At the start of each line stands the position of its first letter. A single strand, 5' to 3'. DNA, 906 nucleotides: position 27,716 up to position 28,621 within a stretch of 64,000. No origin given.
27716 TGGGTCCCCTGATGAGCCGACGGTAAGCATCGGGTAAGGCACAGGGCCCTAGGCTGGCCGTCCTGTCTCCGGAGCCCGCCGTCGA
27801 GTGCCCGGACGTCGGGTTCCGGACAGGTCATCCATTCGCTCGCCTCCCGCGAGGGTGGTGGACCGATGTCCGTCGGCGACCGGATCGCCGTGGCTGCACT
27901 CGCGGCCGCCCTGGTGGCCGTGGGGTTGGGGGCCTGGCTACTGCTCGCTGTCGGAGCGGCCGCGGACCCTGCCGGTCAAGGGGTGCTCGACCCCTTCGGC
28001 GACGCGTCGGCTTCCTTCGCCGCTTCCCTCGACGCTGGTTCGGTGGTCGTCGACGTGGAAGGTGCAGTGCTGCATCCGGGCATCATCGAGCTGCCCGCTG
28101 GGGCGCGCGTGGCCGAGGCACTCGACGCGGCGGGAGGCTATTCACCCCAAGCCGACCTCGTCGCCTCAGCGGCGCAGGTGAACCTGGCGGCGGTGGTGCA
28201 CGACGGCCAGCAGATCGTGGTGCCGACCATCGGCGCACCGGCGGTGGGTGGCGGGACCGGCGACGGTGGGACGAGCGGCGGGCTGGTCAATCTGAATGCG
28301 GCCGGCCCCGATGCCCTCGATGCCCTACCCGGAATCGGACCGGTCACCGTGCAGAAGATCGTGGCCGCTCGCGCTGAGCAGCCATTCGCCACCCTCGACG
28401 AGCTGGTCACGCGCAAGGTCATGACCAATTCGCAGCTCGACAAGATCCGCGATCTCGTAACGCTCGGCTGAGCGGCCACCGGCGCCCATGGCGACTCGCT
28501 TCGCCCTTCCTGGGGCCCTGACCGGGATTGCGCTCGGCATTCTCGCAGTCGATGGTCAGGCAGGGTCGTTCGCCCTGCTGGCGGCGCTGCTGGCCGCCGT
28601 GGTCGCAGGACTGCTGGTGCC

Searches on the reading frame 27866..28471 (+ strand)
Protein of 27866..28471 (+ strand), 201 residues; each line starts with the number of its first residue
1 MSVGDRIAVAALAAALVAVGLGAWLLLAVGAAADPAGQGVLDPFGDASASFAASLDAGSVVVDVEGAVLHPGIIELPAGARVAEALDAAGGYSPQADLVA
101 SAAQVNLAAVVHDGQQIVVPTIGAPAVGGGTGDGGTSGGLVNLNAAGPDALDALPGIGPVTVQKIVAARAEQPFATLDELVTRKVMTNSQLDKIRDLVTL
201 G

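Call 3: search_protein_families(library=pfam, proteins=[window:27866-28471:+], max_evalue=1)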
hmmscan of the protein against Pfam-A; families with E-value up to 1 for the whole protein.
window:27866-28471:+ (201 aa): 8 families
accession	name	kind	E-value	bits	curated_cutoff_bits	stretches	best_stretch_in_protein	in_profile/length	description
PF12836.13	HHH_3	-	3.8e-11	43.3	27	1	140-199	5-65/65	Helix-hairpin-helix motif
PF10531.15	SLBB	-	2.3e-10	40.6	27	1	61-98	1-38/55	SLBB domain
PF00633.29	HHH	-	1.2e-05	25.3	24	1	140-167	2-29/30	Helix-hairpin-helix motif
PF03934.19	T2SSK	-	9.6e-05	23.1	24.2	1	141-189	1-50/63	Type II secretion system (T2SS), protein K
PF14579.12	HHH_6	-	0.00035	21.1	25.6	1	150-197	26-74/90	Helix-hairpin-helix motif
PF14520.12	HHH_5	-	0.035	15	27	1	146-168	32-54/57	Helix-hairpin-helix domain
PF04919.18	DUF655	-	0.12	12.8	22.2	1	150-183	117-150/181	Protein of unknown function (DUF655)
PF21176.3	RecR_HhH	-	0.32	11.3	27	1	149-165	6-22/45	RecR, helix-hairpin-helix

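Call 4: search_protein_families(library=ncbifam, proteins=[window:27866-28471:+], max_evalue=1)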
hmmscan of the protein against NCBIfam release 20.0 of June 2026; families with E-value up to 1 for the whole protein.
window:27866-28471:+ (201 aa): 9 families
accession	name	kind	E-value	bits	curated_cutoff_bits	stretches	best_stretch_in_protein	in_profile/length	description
TIGR01259.1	comE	subfamily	9.3e-15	54.7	152.35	1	79-200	1-120/120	comEA protein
TIGR00426.1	TIGR00426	subfamily_domain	6.1e-06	26.2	53.1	1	137-200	4-69/69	competence protein ComEA helix-hairpin-helix repeat region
TIGR01405.1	polC_Gram_pos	equivalog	0.00064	17.5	1043.45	1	152-200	1151-1199/1211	DNA polymerase III subunit alpha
NF001688.0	PRK00448.1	equivalog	0.0008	17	873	1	152-199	1384-1431/1445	PolC-type DNA polymerase III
NF045978.1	ComEA_MAG0490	equivalog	0.0036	17.1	98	1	59-121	40-97/162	MAG0490 family ComEA-like DNA-binding protein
NF037980.1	T2SS_GspK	equivalog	0.0036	16.9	130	1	139-193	212-266/307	type II secretion system minor pseudopilin GspK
TIGR01959.1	nuoF_fam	equivalog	0.088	11.2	558.65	1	49-100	224-276/410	NADH-quinone oxidoreductase subunit NuoF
TIGR02782.1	TrbB_P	equivalog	0.14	11.4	304.55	1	159-198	93-133/303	P-type conjugative transfer ATPase TrbB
TIGR03916.1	rSAM_link_UDG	hypoth_equivalog_domain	0.14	11.2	343.5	1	141-181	322-361/415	putative DNA modification/repair radical SAM protein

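Call 90: list_cluster_members(proteins=[window:27866-28468:+, window:25605-26453:-, P0004, window:22605-23858:-, window:21416-21952:-, window:16516-19086:+, P0005, P0012])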
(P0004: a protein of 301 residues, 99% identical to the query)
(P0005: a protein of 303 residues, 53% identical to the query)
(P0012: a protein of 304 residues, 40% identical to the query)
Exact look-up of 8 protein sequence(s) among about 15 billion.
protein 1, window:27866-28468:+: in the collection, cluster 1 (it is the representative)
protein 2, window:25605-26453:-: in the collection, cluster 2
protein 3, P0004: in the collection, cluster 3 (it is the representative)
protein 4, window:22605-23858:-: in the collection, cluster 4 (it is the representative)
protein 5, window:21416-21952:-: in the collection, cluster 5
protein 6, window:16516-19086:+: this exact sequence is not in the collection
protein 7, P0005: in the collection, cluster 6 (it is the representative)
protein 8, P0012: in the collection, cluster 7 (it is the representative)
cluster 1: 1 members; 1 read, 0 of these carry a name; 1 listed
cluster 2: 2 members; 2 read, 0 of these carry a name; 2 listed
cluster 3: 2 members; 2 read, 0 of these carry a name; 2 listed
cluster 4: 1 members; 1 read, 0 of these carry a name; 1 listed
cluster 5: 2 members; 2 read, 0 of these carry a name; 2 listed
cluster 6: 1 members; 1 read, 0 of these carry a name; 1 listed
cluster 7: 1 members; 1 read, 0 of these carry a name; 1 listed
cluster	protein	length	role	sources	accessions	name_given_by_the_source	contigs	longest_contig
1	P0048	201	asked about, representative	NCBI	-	-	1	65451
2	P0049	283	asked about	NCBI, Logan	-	-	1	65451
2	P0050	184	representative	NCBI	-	-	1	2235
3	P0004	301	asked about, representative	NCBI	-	-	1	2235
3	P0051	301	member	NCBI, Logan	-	-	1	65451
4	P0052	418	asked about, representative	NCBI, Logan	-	-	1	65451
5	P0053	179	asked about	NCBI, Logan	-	-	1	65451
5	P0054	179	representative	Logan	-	-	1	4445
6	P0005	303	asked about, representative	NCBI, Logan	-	-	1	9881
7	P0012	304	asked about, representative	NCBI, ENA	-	-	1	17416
